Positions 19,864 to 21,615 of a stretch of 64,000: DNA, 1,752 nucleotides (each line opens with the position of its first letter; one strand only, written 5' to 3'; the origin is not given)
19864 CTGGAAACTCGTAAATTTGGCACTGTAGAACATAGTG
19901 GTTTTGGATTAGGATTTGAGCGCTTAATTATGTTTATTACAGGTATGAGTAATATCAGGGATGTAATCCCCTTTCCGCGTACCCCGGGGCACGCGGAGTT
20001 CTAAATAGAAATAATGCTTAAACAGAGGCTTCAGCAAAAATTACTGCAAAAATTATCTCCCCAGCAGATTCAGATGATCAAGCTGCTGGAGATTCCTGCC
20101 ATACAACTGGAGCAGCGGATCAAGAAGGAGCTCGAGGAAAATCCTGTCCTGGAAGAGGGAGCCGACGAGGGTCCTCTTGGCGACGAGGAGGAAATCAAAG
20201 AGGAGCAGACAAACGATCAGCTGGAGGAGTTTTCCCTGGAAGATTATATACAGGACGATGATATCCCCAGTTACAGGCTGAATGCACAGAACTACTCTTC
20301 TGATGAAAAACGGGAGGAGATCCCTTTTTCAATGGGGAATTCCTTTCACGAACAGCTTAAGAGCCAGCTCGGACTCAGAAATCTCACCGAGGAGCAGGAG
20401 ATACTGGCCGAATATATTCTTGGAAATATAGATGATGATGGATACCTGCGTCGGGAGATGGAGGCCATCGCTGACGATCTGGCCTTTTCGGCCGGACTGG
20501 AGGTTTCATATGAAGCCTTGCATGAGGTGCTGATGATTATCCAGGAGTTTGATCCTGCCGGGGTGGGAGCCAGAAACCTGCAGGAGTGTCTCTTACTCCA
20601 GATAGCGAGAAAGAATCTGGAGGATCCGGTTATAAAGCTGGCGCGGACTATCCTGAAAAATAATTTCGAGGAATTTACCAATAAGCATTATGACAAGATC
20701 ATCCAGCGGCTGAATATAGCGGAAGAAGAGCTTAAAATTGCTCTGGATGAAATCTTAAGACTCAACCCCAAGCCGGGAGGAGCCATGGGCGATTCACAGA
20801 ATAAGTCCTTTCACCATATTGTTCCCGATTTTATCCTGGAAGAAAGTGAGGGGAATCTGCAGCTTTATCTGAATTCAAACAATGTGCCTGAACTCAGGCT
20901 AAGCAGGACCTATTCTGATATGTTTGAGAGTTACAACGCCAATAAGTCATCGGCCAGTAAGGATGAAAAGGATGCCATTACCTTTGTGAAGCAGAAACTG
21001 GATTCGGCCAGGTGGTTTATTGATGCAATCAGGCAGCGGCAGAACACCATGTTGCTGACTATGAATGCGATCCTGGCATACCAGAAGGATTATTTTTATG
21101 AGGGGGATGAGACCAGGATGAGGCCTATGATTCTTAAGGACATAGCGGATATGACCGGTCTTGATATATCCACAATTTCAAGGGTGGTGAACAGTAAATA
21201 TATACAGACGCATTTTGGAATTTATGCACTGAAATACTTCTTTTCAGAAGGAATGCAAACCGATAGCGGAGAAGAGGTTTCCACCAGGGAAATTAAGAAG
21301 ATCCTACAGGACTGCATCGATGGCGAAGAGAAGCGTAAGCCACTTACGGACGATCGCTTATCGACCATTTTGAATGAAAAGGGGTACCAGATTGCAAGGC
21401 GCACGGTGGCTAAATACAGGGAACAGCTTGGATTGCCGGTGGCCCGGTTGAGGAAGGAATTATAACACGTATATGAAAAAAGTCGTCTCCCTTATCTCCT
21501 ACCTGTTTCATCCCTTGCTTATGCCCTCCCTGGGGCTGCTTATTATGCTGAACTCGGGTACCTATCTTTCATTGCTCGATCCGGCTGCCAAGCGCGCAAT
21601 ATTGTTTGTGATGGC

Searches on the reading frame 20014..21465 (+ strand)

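Call 84: search_protein_families(library=pfam, proteins=[window:20014-21465:+], max_evalue=0.00001)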
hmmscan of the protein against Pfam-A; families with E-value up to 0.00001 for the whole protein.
window:20014-21465:+ (483 aa): 3 families
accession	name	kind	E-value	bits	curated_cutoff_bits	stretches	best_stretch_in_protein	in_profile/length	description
PF04963.19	Sigma54_CBD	-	2.4e-56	190.9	22.9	1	108-300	9-185/185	Sigma-54 factor, core binding domain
PF04552.19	Sigma54_DBD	-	8.2e-52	175.6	22.8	1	324-481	3-159/160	Sigma-54, DNA binding domain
PF00309.25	Sigma54_AID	-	9.1e-13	48.3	23.8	1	3-48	1-46/46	Sigma-54 factor, Activator interacting domain (AID)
